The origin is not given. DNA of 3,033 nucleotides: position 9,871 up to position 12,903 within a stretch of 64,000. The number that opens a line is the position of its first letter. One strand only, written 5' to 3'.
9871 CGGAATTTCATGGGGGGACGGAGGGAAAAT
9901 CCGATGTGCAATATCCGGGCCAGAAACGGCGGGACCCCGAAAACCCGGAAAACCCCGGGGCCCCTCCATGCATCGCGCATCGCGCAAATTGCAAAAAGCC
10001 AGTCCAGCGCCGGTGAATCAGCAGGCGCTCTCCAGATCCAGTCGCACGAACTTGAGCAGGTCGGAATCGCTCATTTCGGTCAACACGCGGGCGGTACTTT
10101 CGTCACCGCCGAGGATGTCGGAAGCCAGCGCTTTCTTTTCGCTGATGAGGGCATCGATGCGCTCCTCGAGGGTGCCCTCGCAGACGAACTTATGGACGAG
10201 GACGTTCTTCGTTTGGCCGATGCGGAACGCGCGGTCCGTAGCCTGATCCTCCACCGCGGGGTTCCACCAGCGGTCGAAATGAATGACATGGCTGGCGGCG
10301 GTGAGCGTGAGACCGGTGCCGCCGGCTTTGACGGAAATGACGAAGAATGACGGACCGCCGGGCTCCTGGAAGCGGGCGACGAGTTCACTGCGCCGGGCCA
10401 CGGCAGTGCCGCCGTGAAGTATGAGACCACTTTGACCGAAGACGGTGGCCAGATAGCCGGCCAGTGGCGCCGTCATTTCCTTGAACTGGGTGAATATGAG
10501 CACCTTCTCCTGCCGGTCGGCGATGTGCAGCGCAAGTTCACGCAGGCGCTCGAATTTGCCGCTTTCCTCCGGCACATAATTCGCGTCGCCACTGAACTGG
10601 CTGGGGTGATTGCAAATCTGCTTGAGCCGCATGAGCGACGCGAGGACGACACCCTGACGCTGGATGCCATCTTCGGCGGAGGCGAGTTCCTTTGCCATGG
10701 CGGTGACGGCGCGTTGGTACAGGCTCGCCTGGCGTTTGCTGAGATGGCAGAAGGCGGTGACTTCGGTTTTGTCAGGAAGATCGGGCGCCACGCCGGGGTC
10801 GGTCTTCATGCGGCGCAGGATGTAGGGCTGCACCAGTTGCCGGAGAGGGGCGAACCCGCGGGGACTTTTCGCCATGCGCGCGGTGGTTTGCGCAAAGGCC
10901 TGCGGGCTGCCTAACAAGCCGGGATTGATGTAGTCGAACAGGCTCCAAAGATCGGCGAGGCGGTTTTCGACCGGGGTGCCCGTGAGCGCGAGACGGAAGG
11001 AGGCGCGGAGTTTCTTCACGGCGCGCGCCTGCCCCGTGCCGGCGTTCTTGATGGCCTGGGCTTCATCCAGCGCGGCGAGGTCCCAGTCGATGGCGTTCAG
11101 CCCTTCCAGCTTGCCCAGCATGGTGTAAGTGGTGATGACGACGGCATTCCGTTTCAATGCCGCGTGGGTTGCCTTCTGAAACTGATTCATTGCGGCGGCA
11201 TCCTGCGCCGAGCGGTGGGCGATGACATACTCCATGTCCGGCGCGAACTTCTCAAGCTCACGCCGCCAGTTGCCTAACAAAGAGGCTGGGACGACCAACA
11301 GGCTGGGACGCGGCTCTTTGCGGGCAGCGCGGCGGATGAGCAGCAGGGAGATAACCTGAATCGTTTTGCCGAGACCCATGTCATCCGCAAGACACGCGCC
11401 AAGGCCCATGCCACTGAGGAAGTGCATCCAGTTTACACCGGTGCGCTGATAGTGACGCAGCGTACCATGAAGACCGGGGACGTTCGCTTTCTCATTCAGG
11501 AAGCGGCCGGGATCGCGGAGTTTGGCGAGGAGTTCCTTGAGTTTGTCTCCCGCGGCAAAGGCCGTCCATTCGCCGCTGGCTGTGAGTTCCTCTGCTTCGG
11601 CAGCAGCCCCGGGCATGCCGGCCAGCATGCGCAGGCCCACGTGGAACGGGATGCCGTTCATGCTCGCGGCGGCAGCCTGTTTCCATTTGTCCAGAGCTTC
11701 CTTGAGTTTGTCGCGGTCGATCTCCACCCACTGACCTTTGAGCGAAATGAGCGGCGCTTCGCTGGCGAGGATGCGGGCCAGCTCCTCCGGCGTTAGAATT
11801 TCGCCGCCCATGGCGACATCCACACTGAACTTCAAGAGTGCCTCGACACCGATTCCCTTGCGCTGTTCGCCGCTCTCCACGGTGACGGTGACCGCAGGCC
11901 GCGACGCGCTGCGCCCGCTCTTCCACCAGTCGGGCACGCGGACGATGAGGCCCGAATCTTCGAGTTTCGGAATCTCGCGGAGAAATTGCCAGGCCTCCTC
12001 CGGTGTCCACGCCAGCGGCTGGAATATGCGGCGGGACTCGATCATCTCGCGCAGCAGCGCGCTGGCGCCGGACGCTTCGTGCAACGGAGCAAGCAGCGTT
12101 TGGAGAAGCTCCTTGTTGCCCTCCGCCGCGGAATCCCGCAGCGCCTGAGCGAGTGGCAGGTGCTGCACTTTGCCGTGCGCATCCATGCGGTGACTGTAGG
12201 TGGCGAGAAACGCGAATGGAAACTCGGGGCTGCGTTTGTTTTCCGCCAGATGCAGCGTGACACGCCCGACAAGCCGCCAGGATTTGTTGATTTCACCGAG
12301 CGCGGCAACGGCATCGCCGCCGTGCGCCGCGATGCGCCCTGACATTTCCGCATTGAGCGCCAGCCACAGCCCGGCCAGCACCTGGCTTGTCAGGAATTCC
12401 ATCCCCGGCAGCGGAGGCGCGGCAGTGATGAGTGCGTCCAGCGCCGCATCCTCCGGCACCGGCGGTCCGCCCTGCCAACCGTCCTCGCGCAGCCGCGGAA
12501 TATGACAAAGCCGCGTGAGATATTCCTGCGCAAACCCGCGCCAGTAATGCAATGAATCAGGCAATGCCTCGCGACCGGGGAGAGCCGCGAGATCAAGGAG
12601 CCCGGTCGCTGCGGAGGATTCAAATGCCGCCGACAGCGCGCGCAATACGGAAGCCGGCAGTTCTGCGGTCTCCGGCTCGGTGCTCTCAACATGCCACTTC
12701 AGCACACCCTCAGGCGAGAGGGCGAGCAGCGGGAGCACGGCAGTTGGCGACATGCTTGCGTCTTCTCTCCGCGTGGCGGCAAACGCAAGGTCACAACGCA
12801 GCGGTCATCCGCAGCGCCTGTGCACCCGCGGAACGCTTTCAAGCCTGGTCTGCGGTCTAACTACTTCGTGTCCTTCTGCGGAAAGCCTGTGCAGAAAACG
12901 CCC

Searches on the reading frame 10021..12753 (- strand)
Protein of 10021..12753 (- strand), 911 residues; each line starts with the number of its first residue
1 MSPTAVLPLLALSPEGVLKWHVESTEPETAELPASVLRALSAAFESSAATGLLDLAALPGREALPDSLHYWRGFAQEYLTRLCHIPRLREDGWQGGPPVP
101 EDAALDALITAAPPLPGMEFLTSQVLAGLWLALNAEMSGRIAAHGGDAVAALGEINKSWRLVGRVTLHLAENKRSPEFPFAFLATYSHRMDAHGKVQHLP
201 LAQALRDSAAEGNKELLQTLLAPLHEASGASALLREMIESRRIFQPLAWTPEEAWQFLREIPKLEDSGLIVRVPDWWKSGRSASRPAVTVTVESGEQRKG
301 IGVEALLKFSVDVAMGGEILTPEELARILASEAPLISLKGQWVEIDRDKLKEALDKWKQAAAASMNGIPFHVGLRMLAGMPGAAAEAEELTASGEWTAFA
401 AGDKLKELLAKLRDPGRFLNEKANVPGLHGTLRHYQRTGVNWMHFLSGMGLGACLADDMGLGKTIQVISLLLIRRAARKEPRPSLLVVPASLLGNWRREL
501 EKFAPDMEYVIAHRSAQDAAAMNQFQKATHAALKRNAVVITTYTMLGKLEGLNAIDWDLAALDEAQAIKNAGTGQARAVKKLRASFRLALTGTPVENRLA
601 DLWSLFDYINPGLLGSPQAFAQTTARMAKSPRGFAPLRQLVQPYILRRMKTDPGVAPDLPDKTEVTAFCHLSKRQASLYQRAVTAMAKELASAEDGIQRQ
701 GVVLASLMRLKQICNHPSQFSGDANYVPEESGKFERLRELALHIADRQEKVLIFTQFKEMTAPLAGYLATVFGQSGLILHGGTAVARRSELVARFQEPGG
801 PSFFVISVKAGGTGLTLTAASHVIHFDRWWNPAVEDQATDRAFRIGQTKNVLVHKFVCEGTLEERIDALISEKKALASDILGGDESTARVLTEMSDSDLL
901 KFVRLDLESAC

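Call 20: search_protein_families(library=pfam, proteins=[window:10021-12753:-], max_evalue=0.00001)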
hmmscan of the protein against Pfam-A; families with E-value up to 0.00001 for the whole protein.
window:10021-12753:- (911 aa): 3 families
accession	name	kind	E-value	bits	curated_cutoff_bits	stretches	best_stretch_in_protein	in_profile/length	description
PF00176.29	SNF2-rel_dom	-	9.7e-67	225.5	24.9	1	435-718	1-289/290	SNF2-related domain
PF12419.13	DUF3670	-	2.7e-33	115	27.6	1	244-364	3-125/136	SNF2 Helicase protein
PF00271.37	Helicase_C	-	1.9e-19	70.4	23.5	1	733-846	2-110/110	Helicase conserved C-terminal domain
